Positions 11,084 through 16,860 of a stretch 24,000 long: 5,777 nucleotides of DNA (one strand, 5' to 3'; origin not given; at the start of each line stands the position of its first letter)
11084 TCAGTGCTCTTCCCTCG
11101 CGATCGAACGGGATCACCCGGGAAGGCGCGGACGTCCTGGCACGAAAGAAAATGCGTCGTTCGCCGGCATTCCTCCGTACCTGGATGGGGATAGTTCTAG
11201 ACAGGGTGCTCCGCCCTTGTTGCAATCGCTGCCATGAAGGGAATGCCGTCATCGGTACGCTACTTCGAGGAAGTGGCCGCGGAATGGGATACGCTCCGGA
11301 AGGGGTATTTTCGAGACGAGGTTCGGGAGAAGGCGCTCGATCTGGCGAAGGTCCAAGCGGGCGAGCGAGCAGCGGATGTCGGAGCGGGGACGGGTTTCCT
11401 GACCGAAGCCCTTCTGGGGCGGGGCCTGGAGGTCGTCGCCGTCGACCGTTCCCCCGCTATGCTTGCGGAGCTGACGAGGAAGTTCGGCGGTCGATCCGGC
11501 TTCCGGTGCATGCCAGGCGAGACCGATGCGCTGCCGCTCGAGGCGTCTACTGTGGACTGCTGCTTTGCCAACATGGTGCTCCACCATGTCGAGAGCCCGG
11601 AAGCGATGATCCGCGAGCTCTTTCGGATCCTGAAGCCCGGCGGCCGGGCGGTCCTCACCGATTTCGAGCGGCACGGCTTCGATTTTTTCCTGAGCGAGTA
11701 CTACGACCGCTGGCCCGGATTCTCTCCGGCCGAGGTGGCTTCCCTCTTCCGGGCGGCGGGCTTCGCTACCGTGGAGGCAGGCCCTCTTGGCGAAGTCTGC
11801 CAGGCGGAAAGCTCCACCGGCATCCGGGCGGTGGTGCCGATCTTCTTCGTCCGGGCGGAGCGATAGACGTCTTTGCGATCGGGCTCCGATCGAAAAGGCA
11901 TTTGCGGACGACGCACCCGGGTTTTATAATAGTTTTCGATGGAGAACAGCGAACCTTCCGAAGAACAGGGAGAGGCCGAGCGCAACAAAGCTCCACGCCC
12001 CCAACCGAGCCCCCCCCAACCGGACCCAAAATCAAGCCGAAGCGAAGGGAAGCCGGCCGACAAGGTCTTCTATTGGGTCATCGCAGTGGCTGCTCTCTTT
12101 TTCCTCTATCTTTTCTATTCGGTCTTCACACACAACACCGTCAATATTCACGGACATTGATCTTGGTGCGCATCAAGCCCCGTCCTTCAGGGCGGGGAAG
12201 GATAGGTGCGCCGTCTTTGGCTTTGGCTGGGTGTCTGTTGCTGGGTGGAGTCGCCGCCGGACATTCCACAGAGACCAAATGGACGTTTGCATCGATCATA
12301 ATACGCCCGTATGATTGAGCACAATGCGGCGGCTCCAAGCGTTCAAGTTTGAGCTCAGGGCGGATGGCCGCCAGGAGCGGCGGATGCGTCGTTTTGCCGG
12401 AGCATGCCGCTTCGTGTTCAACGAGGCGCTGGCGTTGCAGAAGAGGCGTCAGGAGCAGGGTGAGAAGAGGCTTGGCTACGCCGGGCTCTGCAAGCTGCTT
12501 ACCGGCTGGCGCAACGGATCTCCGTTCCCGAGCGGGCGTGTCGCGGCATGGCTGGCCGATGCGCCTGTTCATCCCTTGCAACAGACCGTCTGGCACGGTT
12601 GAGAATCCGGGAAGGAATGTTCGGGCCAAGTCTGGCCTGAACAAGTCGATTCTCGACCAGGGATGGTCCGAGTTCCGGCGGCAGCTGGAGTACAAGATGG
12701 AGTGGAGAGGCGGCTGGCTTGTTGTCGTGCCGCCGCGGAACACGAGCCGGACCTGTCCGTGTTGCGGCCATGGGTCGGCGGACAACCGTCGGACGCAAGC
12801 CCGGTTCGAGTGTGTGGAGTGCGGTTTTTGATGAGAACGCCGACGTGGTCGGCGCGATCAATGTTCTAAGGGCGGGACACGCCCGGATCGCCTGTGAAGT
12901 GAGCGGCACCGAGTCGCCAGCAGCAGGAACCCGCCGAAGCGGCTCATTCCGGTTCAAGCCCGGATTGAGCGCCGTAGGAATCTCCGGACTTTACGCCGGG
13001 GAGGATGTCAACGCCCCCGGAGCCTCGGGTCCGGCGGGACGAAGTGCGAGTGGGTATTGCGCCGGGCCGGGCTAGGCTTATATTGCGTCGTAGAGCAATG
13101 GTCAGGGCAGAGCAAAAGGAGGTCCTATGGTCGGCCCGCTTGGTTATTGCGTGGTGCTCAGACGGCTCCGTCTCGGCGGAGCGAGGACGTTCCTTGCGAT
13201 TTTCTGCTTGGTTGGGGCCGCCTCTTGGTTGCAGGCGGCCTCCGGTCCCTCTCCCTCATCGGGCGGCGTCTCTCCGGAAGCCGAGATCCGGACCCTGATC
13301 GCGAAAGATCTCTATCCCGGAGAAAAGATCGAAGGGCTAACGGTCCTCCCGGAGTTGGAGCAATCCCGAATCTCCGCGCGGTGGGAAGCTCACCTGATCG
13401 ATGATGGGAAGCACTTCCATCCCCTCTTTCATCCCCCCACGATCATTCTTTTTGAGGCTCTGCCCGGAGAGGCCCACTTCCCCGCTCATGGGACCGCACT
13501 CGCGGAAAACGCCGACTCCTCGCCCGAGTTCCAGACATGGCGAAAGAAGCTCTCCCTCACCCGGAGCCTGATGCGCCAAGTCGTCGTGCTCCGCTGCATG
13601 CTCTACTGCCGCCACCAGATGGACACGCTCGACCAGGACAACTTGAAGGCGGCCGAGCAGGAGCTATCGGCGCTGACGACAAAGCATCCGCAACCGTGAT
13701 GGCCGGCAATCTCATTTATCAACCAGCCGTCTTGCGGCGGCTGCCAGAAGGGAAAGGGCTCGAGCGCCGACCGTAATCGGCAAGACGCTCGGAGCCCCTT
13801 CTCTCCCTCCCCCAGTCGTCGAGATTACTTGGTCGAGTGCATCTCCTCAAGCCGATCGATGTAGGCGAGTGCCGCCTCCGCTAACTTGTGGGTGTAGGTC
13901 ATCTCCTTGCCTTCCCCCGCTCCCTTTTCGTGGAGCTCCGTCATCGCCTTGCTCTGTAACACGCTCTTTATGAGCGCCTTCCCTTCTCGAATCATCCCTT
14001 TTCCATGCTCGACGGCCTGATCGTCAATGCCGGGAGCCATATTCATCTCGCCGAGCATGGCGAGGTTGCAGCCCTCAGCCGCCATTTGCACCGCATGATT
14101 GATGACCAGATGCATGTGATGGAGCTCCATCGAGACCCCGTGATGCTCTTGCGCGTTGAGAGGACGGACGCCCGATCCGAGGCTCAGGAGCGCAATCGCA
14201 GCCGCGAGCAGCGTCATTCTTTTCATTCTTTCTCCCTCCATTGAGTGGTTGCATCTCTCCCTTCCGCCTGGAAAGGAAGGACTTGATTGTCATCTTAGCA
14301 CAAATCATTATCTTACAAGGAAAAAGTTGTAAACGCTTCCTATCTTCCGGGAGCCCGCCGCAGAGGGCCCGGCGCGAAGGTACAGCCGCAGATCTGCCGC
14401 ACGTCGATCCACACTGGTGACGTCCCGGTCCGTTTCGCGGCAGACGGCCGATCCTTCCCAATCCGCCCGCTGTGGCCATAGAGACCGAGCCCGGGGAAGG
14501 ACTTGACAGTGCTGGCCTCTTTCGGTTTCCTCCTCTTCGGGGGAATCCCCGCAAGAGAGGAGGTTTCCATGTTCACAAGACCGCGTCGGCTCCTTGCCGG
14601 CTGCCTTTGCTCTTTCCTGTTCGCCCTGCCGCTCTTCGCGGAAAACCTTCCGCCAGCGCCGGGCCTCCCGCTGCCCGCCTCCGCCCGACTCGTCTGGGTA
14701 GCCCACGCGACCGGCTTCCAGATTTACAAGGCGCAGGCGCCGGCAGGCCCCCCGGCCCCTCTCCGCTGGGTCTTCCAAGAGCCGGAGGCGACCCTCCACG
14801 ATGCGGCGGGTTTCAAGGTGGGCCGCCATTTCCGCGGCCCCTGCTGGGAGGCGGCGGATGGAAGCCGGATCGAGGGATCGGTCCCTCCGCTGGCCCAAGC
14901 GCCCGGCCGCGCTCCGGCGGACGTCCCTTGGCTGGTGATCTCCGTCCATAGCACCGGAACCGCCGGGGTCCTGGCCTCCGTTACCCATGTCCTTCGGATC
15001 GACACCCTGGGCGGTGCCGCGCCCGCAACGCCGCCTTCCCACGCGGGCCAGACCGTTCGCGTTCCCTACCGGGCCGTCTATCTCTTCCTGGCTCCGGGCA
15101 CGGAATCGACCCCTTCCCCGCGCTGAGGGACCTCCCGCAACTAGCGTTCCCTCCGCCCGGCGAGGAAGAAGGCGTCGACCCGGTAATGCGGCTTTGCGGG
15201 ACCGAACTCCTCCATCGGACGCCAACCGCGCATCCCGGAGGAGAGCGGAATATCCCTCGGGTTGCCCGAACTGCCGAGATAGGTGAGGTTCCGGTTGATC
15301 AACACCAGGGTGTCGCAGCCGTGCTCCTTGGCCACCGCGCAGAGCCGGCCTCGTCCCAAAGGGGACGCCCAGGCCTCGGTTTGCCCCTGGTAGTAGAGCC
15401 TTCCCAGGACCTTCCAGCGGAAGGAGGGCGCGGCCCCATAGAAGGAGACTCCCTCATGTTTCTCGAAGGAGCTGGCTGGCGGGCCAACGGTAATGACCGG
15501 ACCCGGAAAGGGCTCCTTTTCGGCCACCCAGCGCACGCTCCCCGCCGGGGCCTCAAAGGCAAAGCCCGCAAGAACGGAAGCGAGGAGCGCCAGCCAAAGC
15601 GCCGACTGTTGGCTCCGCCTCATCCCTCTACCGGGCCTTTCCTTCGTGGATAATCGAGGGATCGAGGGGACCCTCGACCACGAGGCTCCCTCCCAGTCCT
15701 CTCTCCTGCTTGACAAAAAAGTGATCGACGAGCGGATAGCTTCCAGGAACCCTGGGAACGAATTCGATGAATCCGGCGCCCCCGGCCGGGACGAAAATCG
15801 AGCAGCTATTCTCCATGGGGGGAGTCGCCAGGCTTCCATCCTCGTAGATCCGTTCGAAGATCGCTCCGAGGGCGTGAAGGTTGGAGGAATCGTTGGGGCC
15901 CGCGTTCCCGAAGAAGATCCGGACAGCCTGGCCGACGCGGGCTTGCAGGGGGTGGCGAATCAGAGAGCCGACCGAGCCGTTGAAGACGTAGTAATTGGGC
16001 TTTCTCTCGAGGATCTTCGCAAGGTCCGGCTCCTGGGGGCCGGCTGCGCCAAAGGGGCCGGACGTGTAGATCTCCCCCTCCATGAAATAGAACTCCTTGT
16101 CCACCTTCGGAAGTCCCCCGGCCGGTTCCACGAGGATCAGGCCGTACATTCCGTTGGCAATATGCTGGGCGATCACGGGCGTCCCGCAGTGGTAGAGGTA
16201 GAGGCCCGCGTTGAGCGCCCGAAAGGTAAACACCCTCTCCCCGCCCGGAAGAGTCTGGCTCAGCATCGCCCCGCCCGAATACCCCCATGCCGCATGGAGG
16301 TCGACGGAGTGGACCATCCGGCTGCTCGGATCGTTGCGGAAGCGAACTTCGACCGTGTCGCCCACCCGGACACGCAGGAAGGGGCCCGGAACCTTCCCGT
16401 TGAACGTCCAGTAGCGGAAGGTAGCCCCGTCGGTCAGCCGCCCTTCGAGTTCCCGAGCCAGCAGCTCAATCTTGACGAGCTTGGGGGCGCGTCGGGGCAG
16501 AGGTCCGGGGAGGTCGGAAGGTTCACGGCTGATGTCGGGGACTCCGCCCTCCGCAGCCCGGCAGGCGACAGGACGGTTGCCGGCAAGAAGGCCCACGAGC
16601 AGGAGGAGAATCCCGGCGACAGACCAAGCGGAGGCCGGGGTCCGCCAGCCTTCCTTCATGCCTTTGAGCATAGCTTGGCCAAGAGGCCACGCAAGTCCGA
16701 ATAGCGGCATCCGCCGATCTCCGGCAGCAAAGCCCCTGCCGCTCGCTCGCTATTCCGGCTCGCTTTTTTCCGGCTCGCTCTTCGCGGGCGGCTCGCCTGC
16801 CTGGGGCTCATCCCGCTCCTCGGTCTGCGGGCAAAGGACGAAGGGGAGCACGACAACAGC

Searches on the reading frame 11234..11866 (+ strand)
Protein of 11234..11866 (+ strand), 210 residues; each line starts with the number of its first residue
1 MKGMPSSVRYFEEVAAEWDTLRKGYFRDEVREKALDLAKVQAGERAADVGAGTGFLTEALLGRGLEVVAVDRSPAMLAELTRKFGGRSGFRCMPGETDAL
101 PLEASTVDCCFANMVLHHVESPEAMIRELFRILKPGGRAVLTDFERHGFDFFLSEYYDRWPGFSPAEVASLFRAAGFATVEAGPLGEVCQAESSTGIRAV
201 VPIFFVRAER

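Call 51: search_protein_families(library=pfam, proteins=[window:11234-11866:+], max_evalue=0.01)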
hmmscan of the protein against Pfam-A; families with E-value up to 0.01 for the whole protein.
window:11234-11866:+ (210 aa): 9 families
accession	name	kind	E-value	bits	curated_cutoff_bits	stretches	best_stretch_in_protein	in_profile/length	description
PF08241.18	Methyltransf_11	-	1.7e-22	80.3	21.2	1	48-140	2-94/95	Methyltransferase domain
PF13649.12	Methyltransf_25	-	5.8e-18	65.8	27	1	47-137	2-97/97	Methyltransferase domain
PF13489.12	Methyltransf_23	-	6.2e-16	59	27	1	33-177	12-150/164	Methyltransferase domain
PF08242.18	Methyltransf_12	-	6.4e-16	59.3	30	1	48-138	2-97/98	Methyltransferase domain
PF13847.12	Methyltransf_31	-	4.6e-12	46.3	27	1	43-145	4-113/145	Methyltransferase domain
PF01209.24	Ubie_methyltran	-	7.6e-11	42.2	20.1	1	29-160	34-169/233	ubiE/COQ5 methyltransferase family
PF01135.25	PCMT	-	0.0022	18.2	20.3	0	33-81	64-115/210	Protein-L-isoaspartate(D-aspartate) O-methyltransferase (PCMT)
PF00398.26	RrnaAD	-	0.0022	17.6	24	1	30-85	18-73/263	Ribosomal RNA adenine dimethylase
PF08003.17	Methyltransf_9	-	0.0044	16.5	23.8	1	43-142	116-218/315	Protein of unknown function (DUF1698)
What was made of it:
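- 11234..11866 (+): Divergently transcribed class I methyltransferase. It serves as a conserved synteny anchor upstream of the first operon. Pfam Methyltransf_11, E=1.7e-22 (call 51).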

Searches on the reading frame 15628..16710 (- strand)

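Call 51: search_protein_families(library=pfam, proteins=[window:15628-16710:-], max_evalue=0.01)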
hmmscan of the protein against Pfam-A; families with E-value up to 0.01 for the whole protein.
window:15628-16710:- (360 aa): 2 families
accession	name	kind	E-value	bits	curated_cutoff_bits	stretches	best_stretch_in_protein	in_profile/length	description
PF07732.21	Cu-oxidase_3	-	7.4e-13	49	21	1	95-196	12-116/119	Multicopper oxidase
PF07731.20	Cu-oxidase_2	-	7.8e-09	35.8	20.4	1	154-196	96-135/137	Multicopper oxidase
